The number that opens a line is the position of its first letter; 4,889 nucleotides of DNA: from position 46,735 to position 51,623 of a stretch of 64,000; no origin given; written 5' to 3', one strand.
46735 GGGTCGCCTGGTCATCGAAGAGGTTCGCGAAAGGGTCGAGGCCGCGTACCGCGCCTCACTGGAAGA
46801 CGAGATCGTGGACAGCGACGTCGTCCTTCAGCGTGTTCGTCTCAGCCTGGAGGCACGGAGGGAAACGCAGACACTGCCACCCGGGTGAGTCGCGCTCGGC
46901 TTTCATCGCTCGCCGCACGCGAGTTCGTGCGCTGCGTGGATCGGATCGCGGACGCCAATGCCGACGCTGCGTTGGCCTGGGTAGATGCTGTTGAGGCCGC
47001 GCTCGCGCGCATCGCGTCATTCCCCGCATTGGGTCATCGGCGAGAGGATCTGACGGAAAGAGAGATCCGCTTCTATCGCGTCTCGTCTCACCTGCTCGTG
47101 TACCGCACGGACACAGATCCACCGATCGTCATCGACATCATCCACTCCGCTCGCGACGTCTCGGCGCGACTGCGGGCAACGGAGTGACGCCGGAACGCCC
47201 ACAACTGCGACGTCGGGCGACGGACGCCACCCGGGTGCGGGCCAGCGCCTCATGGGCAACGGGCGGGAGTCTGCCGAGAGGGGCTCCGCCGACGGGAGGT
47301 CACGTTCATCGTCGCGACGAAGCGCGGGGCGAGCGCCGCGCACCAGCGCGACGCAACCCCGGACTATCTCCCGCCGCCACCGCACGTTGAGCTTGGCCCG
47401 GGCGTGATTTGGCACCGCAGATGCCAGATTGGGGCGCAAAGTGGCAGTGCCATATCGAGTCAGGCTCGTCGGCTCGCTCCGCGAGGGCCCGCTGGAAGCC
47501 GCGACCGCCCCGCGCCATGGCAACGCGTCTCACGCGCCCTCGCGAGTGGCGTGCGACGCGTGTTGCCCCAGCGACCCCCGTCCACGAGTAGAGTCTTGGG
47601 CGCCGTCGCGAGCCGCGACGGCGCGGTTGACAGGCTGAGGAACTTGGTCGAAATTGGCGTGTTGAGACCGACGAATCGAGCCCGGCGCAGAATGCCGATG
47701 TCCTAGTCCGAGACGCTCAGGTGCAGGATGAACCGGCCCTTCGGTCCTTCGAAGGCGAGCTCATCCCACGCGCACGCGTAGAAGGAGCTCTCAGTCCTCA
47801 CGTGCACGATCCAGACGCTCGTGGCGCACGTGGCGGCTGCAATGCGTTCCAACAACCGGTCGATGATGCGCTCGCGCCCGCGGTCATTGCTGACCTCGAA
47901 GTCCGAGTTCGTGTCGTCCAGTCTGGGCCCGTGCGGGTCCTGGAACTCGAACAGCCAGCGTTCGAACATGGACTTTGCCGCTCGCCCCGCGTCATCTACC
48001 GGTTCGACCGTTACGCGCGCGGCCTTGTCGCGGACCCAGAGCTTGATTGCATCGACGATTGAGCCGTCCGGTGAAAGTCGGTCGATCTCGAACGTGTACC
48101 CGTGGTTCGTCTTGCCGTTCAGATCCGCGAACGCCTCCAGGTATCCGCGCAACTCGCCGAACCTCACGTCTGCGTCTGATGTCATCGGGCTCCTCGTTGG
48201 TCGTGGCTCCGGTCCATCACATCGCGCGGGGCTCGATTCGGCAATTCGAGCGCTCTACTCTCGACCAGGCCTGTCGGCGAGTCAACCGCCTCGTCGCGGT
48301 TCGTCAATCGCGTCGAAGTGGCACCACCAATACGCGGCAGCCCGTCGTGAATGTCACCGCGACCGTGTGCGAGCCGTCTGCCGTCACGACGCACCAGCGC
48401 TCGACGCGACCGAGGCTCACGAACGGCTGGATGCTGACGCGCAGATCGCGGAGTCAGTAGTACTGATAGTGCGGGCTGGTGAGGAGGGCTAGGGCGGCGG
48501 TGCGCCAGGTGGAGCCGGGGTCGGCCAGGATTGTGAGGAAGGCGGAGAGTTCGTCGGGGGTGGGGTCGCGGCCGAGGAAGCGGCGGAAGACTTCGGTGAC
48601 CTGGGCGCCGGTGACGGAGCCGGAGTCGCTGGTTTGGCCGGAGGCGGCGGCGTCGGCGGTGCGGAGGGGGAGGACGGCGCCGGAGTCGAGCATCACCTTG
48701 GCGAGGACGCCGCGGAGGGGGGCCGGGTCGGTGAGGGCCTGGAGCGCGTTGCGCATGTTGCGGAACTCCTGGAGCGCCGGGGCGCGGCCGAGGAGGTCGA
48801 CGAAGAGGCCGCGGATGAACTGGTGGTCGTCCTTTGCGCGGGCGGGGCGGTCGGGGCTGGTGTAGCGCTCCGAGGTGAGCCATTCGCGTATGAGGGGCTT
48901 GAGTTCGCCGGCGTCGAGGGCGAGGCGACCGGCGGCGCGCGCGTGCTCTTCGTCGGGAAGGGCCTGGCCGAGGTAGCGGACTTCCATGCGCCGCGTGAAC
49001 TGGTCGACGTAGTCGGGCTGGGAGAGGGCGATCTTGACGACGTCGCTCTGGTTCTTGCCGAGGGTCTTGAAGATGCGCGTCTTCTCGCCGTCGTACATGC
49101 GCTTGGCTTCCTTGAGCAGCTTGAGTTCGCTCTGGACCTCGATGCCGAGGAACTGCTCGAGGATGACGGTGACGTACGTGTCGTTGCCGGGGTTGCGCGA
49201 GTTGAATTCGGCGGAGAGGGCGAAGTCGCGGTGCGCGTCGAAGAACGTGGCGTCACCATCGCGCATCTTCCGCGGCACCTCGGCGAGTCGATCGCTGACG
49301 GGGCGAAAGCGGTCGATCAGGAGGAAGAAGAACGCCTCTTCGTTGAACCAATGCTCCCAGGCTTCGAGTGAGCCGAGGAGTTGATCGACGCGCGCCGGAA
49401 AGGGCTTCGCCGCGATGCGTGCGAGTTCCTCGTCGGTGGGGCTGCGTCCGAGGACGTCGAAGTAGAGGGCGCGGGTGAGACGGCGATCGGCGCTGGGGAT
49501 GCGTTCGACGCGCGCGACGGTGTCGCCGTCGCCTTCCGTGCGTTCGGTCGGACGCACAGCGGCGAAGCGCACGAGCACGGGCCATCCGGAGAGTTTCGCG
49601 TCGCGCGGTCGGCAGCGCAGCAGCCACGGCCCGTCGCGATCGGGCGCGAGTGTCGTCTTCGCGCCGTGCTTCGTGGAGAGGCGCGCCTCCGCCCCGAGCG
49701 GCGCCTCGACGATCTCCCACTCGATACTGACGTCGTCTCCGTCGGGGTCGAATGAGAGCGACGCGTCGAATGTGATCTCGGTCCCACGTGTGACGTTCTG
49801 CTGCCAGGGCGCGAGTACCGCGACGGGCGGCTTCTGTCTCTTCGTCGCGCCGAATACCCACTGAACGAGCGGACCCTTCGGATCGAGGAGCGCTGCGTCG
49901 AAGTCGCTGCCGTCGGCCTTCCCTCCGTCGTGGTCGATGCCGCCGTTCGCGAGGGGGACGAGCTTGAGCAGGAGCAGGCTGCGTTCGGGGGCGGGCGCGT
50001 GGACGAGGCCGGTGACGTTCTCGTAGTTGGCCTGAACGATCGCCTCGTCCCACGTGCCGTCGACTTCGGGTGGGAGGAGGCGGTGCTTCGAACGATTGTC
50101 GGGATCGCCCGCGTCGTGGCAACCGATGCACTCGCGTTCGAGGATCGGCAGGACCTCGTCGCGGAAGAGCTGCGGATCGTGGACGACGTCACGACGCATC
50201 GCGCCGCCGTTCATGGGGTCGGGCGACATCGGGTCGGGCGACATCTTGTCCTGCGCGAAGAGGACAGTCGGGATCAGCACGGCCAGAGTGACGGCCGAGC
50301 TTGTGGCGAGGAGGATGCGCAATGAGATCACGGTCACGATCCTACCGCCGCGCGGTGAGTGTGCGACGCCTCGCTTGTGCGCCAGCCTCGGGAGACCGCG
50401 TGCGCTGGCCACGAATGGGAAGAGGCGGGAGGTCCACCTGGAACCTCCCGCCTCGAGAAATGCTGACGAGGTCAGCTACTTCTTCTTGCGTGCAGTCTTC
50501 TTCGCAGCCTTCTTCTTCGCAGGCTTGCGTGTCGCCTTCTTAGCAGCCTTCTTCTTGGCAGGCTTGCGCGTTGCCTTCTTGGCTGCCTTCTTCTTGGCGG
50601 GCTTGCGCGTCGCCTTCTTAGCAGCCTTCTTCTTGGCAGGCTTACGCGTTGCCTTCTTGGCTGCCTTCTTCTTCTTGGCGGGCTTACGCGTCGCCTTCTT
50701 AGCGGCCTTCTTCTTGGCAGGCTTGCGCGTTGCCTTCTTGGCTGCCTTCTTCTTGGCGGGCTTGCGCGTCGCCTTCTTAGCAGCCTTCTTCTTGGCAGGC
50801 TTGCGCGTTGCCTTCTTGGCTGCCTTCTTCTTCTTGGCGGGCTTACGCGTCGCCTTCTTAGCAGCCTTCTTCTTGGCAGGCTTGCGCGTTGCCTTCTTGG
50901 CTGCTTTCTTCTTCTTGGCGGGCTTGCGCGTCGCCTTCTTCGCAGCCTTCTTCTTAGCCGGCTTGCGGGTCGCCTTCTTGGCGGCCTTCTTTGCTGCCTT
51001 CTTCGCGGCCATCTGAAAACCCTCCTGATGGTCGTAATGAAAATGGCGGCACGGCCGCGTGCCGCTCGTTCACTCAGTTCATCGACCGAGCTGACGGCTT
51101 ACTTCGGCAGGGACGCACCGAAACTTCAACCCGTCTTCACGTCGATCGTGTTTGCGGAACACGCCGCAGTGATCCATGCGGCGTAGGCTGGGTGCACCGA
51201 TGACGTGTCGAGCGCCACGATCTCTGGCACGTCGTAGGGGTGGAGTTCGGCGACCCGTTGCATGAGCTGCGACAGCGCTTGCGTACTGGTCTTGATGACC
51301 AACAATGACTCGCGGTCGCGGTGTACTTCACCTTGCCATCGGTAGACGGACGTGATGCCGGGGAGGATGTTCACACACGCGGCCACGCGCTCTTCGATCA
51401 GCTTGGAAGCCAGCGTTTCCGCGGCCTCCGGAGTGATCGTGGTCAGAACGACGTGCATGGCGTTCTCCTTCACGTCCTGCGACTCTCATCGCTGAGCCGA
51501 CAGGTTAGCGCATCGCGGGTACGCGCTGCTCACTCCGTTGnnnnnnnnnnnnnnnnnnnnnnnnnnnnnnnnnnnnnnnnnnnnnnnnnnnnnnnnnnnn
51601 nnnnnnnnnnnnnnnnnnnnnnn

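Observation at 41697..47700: Four same-orientation copies of a 100-250-bp repeat punctuating an accessory segment of small genes and a ParDE module (cassette-array-like)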

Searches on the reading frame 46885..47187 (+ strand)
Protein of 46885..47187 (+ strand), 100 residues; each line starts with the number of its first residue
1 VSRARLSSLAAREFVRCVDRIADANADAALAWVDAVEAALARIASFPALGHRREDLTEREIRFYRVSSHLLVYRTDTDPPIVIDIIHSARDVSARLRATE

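Call 8: search_protein_families(library=pfam, proteins=[window:46885-47187:+], max_evalue=0.01)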
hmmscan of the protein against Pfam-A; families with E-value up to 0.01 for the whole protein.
window:46885-47187:+ (100 aa): 1 family
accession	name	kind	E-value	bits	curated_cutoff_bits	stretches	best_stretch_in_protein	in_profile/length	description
PF05016.21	ParE_toxin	-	7e-13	49.4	23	1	5-91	2-88/89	ParE toxin of type II toxin-antitoxin system, parDE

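Call 40: search_protein_families(library=pfam, proteins=[L049:565-1509:-, L049:1898-2203:+, L049:2330-2815:+, L049:2949-3161:-], max_evalue=0.001)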
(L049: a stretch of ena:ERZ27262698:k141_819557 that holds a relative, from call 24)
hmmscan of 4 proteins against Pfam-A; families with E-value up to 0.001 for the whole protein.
L049:565-1509:- (314 aa): 0 families

L049:1898-2203:+ (101 aa): 2 families
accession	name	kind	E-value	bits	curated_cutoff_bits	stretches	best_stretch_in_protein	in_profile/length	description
PF01381.28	HTH_3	-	5.1e-09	36.5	23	1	21-71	5-55/55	Helix-turn-helix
PF13560.12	HTH_31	-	1.2e-06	29.2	27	1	25-69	14-59/64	Helix-turn-helix domain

L049:2330-2815:+ (161 aa): 0 families

L049:2949-3161:- (70 aa): 0 families

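Call 53: search_protein_families(library=ncbifam, proteins=[L049:565-1509:-, L049:2330-2815:+, window:46885-47187:+], max_evalue=0.01)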
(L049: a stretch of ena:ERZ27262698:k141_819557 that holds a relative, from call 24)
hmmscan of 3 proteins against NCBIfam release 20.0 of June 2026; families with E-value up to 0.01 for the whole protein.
L049:565-1509:- (314 aa): 0 families

L049:2330-2815:+ (161 aa): 0 families

window:46885-47187:+ (100 aa): 0 families

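Call 69: search_protein_families(library=padloc, proteins=[window:46885-47187:+, L049:565-1509:-, L049:2330-2815:+], max_evalue=0.01)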
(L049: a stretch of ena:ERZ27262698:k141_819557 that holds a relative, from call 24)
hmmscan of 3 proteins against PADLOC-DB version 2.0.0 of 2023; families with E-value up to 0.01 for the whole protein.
window:46885-47187:+ (100 aa): 0 families

L049:565-1509:- (314 aa): 0 families

L049:2330-2815:+ (161 aa): 0 families

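Call 70: search_protein_families(library=phrogs, proteins=[window:46885-47187:+, L049:565-1509:-, L049:2330-2815:+], max_evalue=0.01)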
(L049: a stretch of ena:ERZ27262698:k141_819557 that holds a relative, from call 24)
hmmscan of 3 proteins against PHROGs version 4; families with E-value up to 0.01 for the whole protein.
window:46885-47187:+ (100 aa): 2 families
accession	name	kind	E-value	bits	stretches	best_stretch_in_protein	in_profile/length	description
phrog_2455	-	unknown function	1.6e-09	38.9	1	6-93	7-96/99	-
phrog_5232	-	moron, auxiliary metabolic gene and host takeover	2.2e-05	25.3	1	33-91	36-92/97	toxin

L049:565-1509:- (314 aa): 0 families

L049:2330-2815:+ (161 aa): 0 families

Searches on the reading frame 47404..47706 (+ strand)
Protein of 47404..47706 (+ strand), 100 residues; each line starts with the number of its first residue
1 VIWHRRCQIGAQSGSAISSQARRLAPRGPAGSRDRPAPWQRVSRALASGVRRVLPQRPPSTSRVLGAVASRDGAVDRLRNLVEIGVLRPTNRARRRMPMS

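Call 8: search_protein_families(library=pfam, proteins=[window:47404-47706:+], max_evalue=0.01)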
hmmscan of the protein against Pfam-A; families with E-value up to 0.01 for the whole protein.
window:47404-47706:+ (100 aa): 0 families

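Call 54: search_protein_representatives(protein=window:47404-47706:+)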
Query: 100 residues. Proteins with E-value up to 0.001 (for the whole library): 1; up to 1e-10: 0; up to 1e-30: 0. The best 1 are listed.
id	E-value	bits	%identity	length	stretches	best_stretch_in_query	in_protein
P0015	1.4e-05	41.3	28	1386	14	56-95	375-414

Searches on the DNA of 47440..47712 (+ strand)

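Call 49: search_dna_similar(query=window:47440-47712:+, collection=plasmids, mode=distant, max_evalue=0.001)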
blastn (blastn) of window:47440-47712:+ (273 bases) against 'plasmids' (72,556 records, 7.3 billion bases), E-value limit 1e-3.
No match.

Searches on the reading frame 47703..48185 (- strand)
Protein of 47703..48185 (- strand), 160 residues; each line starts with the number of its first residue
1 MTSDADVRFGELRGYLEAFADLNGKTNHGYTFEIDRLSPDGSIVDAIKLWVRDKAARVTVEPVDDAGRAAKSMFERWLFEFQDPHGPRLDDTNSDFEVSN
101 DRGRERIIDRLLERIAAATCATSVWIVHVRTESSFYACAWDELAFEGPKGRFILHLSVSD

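Call 8: search_protein_families(library=pfam, proteins=[window:47703-48185:-], max_evalue=0.01)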
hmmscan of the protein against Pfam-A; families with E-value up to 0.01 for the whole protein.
window:47703-48185:- (160 aa): 0 families

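Call 14: find_encoding_contigs(protein=window:47703-48185:-, flank=10000, max_places=10)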
Protein window:47703-48185:- (160 aa): no gene with exactly this product is on record in the collection.

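Call 20: find_homologous_proteins(query=window:47703-48185:-)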
Query window:47703-48185:- (160 aa): 2 proteins with E <= 0.001 among 108 candidates.
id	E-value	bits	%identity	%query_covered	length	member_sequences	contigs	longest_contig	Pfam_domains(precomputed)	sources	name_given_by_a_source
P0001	2.2e-103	361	100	100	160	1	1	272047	-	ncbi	-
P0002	5.9e-17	80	34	93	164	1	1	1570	-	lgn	-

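Call 21: find_encoding_contigs(protein=P0001, flank=10000)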
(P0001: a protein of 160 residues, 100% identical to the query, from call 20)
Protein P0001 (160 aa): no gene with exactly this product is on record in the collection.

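Call 24: find_encoding_contigs(protein=P0004, flank=10000)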
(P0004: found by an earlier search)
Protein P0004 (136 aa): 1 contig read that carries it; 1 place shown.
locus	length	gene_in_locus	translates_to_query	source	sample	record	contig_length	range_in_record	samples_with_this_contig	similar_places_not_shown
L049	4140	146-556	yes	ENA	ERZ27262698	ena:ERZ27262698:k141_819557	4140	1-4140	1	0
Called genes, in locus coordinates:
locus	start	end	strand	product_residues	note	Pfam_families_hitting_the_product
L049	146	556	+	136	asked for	PF20118:DUF6508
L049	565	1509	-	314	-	-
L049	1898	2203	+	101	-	PF13560:HTH_31 (weak), PF01381:HTH_3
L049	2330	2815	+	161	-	-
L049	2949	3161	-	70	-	-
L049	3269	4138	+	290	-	?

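Call 25: find_encoding_contigs(protein=P0005, flank=10000)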
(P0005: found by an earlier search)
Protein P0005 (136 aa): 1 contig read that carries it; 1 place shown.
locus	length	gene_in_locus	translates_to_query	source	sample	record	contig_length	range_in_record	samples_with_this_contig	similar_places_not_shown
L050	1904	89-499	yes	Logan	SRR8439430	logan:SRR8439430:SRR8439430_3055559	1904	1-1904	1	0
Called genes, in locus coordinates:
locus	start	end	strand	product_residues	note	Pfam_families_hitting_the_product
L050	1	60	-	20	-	?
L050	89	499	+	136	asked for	PF20118:DUF6508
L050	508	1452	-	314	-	-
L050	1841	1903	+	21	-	?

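Call 31: find_encoding_contigs(protein=P0009, flank=10000)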
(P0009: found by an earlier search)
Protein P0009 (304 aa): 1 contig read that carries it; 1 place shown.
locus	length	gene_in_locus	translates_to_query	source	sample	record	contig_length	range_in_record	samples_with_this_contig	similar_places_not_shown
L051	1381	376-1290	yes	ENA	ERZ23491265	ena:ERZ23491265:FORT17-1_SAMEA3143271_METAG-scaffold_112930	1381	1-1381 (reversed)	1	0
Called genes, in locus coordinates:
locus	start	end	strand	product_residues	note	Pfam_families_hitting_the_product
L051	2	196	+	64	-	?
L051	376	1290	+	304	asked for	-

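Call 40: search_protein_families(library=pfam, proteins=[L049:565-1509:-, L049:1898-2203:+, L049:2330-2815:+, L049:2949-3161:-], max_evalue=0.001)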
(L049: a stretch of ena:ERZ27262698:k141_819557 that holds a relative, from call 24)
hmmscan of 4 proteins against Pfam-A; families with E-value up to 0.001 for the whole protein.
L049:565-1509:- (314 aa): 0 families

L049:1898-2203:+ (101 aa): 2 families
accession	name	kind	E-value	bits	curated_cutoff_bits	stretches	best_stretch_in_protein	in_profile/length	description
PF01381.28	HTH_3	-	5.1e-09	36.5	23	1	21-71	5-55/55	Helix-turn-helix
PF13560.12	HTH_31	-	1.2e-06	29.2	27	1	25-69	14-59/64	Helix-turn-helix domain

L049:2330-2815:+ (161 aa): 0 families

L049:2949-3161:- (70 aa): 0 families

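Call 42: find_encoding_contigs(protein=P0002, flank=10000)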
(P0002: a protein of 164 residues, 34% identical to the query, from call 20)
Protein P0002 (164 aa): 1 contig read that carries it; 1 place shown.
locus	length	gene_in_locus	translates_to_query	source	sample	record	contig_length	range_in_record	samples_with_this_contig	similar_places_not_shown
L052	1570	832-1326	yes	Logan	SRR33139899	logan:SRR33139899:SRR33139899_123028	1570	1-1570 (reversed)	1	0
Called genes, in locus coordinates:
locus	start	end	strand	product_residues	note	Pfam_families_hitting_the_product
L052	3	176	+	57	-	?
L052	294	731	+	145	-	-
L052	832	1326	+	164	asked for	-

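Call 53: search_protein_families(library=ncbifam, proteins=[window:47703-48185:-, L049:565-1509:-, L049:2330-2815:+], max_evalue=0.01)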
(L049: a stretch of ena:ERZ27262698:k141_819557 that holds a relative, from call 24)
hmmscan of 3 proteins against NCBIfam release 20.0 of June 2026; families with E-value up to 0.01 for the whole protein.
window:47703-48185:- (160 aa): 0 families

L049:565-1509:- (314 aa): 0 families

L049:2330-2815:+ (161 aa): 0 families

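Call 69: search_protein_families(library=padloc, proteins=[window:47703-48185:-, L049:565-1509:-, L049:2330-2815:+], max_evalue=0.01)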
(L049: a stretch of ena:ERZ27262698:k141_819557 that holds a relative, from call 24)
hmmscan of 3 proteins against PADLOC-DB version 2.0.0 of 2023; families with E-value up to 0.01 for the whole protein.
window:47703-48185:- (160 aa): 0 families

L049:565-1509:- (314 aa): 0 families

L049:2330-2815:+ (161 aa): 0 families

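Call 70: search_protein_families(library=phrogs, proteins=[window:47703-48185:-, L049:565-1509:-, L049:2330-2815:+], max_evalue=0.01)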
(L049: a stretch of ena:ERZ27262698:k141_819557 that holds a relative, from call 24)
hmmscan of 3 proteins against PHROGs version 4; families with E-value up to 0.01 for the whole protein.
window:47703-48185:- (160 aa): 0 families

L049:565-1509:- (314 aa): 0 families

L049:2330-2815:+ (161 aa): 0 families

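Call 80: find_encoding_contigs(protein=P0083, flank=10000)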
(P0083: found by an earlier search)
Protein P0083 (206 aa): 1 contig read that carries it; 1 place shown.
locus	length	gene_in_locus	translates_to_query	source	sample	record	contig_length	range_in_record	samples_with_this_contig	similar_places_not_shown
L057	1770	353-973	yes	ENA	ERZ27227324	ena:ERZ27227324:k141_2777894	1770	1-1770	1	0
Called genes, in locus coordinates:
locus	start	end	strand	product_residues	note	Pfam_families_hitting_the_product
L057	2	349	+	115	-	?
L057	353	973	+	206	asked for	PF01381:HTH_3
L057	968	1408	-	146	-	-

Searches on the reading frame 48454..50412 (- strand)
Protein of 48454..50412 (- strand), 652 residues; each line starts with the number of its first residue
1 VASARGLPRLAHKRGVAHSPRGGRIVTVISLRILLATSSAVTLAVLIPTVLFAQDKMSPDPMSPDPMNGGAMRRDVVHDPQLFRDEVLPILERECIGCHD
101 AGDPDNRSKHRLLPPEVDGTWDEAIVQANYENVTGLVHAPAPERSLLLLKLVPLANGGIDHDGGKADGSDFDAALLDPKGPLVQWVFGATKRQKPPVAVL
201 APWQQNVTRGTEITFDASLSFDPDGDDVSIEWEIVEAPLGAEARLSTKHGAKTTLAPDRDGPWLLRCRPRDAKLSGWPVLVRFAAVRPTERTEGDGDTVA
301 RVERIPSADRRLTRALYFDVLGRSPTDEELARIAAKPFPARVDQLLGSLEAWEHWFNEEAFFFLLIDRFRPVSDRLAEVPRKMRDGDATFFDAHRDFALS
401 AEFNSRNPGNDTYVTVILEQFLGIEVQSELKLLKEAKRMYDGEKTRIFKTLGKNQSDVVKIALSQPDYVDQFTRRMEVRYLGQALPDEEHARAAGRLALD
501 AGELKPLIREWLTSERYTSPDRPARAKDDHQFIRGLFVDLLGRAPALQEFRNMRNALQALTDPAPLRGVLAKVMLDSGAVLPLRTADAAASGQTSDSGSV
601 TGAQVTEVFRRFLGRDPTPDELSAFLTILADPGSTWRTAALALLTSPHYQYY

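Call 8: search_protein_families(library=pfam, proteins=[window:48454-50412:-], max_evalue=0.01)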
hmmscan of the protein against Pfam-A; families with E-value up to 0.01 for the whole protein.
window:48454-50412:- (652 aa): 8 families
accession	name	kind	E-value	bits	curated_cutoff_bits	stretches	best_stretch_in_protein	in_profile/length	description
PF07583.16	PSCyt2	-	7.4e-07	29.7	29.8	0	308-356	22-74/209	Protein of unknown function (DUF1549)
PF00427.26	PBS_linker_poly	-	4.2e-05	24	28.7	0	606-650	71-114/126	Phycobilisome Linker polypeptide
PF13946.11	DUF4214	-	0.00014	22.3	23.2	0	528-555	19-46/72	Domain of unknown function (DUF4214)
PF18911.6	PKD_4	-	0.00048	20.6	27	1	194-233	2-40/85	PKD domain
PF08811.16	DUF1800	-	0.0013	18.5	26.1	1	436-651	205-419/419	Protein of unknown function (DUF1800)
PF07587.16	PSD1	-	0.0017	18.3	28.5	0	594-627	214-242/244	Protein of unknown function (DUF1553)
PF21027.3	Sde0182_C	-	0.0019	19.2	27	1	212-237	1-26/83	Cellulose-binding protein Sde0182, C-terminal domain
PF04539.22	Sigma70_r3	-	0.0054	17.2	25.3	0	605-628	9-32/78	Sigma-70 region 3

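Call 55: find_homologous_proteins(query=window:48454-50412:-, max_evalue=1e-30)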
Query window:48454-50412:- (652 aa): 64 proteins with E <= 1e-30 among 8000 candidates.
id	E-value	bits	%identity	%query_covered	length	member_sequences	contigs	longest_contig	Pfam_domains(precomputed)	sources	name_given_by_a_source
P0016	0.0e+0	1416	100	96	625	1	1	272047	PF07583.17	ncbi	-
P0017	0.0e+0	1190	87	91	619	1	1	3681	PF13946.12,PF07583.17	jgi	-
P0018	0.0e+0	1113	79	96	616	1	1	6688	PF07583.17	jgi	jgi:hypothetical protein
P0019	0.0e+0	1020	76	91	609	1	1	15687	PF13946.12,PF07583.17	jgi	jgi:hypothetical protein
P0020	1.6e-294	997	71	97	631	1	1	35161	PF07583.17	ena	-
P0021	2.6e-294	996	76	90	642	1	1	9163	PF07583.17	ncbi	-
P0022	6.8e-294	994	73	92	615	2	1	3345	PF00427.27,PF13946.12,PF07583.17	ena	-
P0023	1.3e-269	914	86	72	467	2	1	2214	PF13946.12,PF07583.17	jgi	-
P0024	3.9e-262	890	68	89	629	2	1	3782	-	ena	-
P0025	1.5e-249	848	60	88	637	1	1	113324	PF07583.17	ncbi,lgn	-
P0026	4.5e-249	846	62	94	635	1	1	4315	PF13946.12,PF07583.17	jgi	-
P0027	5.6e-249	846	61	93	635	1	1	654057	PF13946.12,PF07583.17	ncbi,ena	-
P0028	1.5e-247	841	66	89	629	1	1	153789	PF13946.12,PF07583.17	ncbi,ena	-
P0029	1.5e-222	759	60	90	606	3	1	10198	PF00427.27,PF07583.17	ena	-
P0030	2.3e-219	748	56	95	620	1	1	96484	PF00427.27,PF13946.12,PF07583.17,PF18911.7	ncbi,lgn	-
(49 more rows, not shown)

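Call 56: find_encoding_contigs(protein=P0017, flank=10000)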
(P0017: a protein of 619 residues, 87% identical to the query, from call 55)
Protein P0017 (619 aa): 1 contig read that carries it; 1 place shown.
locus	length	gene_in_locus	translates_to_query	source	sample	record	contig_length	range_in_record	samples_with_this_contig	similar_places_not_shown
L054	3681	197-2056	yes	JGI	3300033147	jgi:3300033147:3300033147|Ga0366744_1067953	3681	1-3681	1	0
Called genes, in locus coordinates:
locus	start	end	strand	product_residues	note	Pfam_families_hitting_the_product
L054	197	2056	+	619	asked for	PF07583:PSCyt2 (faint), PF13946:DUF4214 (faint)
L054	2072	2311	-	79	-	-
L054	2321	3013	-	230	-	PF04607:RelA_SpoT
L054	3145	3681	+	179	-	?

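Call 57: find_encoding_contigs(protein=P0018, flank=10000)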
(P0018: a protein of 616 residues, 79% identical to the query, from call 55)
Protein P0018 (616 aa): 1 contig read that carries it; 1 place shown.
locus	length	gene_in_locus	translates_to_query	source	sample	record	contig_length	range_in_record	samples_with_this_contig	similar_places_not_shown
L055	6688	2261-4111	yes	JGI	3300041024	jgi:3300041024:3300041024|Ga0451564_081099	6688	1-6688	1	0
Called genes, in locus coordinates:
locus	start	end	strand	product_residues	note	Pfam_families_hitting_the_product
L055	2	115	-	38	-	?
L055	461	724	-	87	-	-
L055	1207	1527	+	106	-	PF03091:CutA1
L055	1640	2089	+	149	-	-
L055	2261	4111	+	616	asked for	PF07583:PSCyt2 (faint)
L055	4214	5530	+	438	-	PF13175:AAA_15 (faint), PF13476:AAA_23 (weak), PF13304:AAA_21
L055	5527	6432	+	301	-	-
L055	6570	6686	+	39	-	?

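Call 58: find_encoding_contigs(protein=P0019, flank=10000)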
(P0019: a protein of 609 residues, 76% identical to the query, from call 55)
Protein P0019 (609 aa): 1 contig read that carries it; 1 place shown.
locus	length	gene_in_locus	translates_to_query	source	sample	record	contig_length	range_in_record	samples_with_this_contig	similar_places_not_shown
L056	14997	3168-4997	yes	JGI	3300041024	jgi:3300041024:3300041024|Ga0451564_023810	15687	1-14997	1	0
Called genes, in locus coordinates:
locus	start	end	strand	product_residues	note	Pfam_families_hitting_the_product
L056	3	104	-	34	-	?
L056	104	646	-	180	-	PF00119:ATP-synt_A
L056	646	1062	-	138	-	-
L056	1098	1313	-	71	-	PF09527:ATPase_gene1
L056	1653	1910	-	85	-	-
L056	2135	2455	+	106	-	PF03091:CutA1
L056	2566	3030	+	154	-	-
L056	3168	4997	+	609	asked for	PF07583:PSCyt2 (faint), PF13946:DUF4214 (faint)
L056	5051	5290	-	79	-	-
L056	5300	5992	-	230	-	PF04607:RelA_SpoT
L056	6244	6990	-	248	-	PF13847:Methyltransf_31 (weak), PF08241:Methyltransf_11, PF08242:Methyltransf_12 (weak), PF13649:Methyltransf_25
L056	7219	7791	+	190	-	-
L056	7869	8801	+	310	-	-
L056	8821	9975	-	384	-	-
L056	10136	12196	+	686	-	-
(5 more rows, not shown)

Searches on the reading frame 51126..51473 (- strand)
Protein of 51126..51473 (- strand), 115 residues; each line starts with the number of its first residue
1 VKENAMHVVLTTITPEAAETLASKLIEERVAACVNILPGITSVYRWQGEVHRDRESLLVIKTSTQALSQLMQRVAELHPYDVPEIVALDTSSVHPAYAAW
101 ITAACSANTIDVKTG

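Call 38: search_protein_families(library=pfam, proteins=[window:51126-51473:-], max_evalue=0.001)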
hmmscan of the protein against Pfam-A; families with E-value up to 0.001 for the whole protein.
window:51126-51473:- (115 aa): 1 family
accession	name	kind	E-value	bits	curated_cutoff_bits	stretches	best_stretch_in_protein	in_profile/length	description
PF03091.20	CutA1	-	1.2e-35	121.7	22.4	1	8-103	3-98/99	CutA1 divalent ion tolerance protein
